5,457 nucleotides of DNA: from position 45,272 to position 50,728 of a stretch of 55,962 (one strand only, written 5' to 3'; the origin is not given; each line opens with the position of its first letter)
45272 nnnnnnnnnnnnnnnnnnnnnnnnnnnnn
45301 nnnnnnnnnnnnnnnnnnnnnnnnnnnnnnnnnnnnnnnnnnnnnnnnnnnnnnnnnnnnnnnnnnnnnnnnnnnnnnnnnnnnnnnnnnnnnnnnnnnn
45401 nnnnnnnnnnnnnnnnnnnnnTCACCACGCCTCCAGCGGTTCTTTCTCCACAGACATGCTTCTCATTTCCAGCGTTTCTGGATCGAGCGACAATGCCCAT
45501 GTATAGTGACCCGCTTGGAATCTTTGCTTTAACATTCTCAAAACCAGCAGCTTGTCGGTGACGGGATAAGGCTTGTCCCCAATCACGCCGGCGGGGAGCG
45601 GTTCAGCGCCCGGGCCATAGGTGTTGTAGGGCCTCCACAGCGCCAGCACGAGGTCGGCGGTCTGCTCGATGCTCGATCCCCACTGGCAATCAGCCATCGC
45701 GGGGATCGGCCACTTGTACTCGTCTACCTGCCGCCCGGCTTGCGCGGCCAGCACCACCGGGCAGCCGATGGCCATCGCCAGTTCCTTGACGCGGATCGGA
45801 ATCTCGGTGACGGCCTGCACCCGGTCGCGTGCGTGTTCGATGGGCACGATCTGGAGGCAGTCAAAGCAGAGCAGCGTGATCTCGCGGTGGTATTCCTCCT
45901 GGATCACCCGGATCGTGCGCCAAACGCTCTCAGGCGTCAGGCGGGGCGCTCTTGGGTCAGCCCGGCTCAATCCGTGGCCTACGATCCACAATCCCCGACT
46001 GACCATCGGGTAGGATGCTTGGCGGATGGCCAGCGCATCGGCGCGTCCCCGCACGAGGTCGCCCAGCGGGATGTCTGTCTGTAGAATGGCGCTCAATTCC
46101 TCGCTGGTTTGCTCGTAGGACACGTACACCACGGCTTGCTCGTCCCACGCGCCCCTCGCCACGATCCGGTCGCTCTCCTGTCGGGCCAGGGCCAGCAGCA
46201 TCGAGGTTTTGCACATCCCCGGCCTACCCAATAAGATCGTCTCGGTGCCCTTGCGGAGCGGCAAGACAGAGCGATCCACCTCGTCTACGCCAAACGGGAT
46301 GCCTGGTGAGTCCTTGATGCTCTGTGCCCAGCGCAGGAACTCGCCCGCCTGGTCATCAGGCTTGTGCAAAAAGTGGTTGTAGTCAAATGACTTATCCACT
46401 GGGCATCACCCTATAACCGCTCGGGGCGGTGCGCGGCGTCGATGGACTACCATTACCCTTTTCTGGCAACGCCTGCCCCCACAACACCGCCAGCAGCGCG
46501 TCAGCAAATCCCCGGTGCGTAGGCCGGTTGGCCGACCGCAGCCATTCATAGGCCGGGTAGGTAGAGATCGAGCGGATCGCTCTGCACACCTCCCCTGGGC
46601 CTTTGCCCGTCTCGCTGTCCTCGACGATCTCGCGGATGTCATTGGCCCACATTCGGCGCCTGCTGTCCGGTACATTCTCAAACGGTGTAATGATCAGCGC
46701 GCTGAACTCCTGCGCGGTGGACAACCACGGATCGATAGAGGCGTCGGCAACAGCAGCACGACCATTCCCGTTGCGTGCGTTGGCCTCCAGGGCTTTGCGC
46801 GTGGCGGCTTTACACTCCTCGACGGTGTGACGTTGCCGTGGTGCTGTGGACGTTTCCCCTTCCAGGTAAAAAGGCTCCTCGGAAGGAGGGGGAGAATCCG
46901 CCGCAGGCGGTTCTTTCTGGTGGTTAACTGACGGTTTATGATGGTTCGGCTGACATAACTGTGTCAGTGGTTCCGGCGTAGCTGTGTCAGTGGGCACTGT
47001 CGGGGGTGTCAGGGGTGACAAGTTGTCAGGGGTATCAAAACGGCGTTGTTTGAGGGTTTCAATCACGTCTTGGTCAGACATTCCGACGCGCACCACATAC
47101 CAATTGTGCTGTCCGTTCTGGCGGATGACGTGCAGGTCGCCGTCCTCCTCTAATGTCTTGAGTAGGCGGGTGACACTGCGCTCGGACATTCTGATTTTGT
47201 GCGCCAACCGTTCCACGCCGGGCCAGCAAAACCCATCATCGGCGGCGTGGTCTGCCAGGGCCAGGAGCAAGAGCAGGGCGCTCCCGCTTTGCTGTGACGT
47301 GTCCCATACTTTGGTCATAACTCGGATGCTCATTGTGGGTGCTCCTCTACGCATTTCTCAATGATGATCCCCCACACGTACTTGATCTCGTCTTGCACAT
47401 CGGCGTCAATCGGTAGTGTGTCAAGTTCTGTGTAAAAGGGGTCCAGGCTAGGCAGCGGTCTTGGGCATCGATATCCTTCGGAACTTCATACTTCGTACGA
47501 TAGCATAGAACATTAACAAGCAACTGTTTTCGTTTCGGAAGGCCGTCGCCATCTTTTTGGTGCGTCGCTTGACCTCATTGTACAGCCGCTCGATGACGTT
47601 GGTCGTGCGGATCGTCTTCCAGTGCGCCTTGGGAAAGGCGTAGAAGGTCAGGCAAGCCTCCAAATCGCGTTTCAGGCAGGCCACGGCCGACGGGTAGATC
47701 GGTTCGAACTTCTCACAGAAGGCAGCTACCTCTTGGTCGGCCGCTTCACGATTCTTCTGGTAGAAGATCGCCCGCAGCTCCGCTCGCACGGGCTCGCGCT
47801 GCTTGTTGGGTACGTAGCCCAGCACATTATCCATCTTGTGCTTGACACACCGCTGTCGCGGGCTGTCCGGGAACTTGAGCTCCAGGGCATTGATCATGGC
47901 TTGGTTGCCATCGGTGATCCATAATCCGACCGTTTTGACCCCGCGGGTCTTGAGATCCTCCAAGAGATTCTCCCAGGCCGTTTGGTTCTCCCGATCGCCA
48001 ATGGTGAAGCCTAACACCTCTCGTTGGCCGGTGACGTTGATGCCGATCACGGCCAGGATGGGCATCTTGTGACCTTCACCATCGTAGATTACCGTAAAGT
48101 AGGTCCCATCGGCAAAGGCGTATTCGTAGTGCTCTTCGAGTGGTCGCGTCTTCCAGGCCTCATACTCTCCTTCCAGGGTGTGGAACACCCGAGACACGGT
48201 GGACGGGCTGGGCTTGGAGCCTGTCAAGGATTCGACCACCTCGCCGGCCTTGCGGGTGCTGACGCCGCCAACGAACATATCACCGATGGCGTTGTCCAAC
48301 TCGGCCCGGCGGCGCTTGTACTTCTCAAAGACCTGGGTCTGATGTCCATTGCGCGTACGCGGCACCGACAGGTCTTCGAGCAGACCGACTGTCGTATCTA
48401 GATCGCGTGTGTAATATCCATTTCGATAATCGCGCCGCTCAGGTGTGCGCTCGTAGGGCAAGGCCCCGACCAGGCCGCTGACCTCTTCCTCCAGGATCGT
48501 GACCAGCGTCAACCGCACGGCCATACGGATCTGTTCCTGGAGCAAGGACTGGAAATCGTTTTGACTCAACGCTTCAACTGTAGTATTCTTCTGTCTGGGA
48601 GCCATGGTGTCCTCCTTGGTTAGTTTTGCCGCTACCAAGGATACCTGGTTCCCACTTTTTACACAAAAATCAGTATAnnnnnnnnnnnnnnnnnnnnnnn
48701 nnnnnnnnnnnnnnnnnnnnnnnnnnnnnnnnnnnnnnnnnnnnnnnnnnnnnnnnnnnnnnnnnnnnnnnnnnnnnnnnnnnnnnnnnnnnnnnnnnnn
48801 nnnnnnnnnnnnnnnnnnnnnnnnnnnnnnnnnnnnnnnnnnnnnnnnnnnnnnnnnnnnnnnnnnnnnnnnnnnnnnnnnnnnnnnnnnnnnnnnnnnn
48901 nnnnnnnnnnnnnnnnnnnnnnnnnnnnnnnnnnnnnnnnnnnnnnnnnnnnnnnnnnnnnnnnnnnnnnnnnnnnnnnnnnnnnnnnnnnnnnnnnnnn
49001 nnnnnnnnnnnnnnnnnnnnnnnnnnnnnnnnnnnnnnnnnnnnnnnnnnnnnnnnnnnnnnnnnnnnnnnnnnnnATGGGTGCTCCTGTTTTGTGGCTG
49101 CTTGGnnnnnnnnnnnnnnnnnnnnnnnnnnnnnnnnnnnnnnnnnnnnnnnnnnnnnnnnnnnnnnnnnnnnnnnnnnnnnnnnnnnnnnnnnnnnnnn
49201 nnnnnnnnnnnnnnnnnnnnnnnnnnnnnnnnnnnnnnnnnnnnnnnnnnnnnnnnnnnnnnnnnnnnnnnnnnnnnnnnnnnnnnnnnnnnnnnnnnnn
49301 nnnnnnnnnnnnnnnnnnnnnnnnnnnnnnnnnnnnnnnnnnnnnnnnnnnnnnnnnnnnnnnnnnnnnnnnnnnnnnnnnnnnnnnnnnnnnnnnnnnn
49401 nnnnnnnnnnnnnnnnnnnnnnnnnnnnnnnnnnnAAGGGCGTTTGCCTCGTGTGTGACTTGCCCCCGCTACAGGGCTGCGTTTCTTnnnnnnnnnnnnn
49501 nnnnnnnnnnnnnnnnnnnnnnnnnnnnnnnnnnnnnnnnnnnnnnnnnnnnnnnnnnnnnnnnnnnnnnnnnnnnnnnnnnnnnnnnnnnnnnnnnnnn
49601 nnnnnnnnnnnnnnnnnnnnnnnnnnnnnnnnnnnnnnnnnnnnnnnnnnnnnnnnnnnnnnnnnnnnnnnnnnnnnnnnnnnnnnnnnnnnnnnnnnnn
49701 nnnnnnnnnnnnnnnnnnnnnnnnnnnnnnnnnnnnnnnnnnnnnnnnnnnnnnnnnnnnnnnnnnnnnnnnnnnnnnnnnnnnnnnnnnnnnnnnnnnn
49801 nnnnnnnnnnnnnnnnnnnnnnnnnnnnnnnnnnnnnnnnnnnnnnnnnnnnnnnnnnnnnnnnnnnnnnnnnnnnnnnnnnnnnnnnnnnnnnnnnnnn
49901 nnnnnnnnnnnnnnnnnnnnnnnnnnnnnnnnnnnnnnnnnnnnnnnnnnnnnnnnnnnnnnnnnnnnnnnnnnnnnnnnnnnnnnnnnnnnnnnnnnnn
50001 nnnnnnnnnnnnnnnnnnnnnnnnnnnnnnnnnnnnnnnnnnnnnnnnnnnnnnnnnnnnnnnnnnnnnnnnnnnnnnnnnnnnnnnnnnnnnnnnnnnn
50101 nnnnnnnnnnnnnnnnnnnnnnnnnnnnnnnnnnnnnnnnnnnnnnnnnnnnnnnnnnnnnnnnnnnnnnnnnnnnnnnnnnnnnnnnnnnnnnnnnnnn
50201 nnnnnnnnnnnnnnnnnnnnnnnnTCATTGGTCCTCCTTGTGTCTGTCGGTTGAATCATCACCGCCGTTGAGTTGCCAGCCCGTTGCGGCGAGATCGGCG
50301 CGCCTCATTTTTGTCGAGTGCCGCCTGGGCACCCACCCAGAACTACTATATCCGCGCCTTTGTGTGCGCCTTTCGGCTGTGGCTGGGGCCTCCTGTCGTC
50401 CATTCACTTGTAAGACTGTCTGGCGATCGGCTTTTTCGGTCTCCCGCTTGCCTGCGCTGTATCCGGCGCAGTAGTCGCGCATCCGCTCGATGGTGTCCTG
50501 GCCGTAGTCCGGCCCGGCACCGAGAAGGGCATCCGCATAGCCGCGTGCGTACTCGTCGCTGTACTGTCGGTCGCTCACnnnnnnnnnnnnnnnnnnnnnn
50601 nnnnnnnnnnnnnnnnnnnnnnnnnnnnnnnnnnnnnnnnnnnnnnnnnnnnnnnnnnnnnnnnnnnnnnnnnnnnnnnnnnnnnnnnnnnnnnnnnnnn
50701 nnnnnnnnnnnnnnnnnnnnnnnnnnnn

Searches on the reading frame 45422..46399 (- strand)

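Call 7: search_protein_families(library=pfam, proteins=[window:45422-46399:-], max_evalue=0.01)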
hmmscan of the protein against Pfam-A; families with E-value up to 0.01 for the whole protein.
window:45422-46399:- (325 aa): 3 families
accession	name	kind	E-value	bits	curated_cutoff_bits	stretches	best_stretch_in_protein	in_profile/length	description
PF03796.21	DnaB_C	-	3.1e-21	76.4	27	1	33-258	1-215/255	DnaB-like helicase C terminal domain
PF13481.12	AAA_25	-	0.0011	19.1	27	1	49-107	31-92/195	AAA domain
PF13191.12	AAA_16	-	0.0023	18.9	32.6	1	54-168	27-122/167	AAA ATPase domain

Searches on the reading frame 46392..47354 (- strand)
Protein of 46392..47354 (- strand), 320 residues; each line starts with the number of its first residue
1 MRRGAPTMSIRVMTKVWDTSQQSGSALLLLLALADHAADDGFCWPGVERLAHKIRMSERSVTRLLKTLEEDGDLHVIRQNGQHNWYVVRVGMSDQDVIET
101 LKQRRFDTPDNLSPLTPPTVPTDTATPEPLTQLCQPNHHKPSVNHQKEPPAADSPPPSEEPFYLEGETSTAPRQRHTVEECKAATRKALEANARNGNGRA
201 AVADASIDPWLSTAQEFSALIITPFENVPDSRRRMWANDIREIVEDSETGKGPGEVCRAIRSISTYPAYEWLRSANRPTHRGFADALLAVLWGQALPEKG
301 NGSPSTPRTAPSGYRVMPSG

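Call 7: search_protein_families(library=pfam, proteins=[window:46392-47354:-], max_evalue=0.01)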
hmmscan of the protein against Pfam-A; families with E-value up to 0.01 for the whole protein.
window:46392-47354:- (320 aa): 1 family
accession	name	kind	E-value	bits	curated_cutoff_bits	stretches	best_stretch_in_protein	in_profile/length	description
PF13730.12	HTH_36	-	3.5e-12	46.4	25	1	23-72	4-53/55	Helix-turn-helix domain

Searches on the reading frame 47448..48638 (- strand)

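Call 7: search_protein_families(library=pfam, proteins=[window:47448-48638:-], max_evalue=0.01)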
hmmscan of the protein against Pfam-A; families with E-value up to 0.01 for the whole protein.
window:47448-48638:- (396 aa): 2 families
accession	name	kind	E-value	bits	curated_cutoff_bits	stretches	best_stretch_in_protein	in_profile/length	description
PF00872.24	Transposase_mut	-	2e-94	317.1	21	1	17-385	6-373/379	Transposase, Mutator family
PF10551.15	MULE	-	1.1e-12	48.7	27.6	1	177-271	5-99/99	MULE transposase domain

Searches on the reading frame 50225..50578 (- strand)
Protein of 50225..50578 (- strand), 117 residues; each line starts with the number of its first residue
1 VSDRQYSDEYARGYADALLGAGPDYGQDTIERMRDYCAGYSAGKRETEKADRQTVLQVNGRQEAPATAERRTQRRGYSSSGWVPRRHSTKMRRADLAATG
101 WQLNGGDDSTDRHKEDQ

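Call 7: search_protein_families(library=pfam, proteins=[window:50225-50578:-], max_evalue=0.01)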
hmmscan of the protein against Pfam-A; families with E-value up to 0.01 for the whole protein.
window:50225-50578:- (117 aa): 0 families

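Call 66: search_protein_families(library=phrogs, proteins=[window:50225-50578:-], max_evalue=0.001)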
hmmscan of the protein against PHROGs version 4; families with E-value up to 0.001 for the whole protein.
window:50225-50578:- (117 aa): 0 families
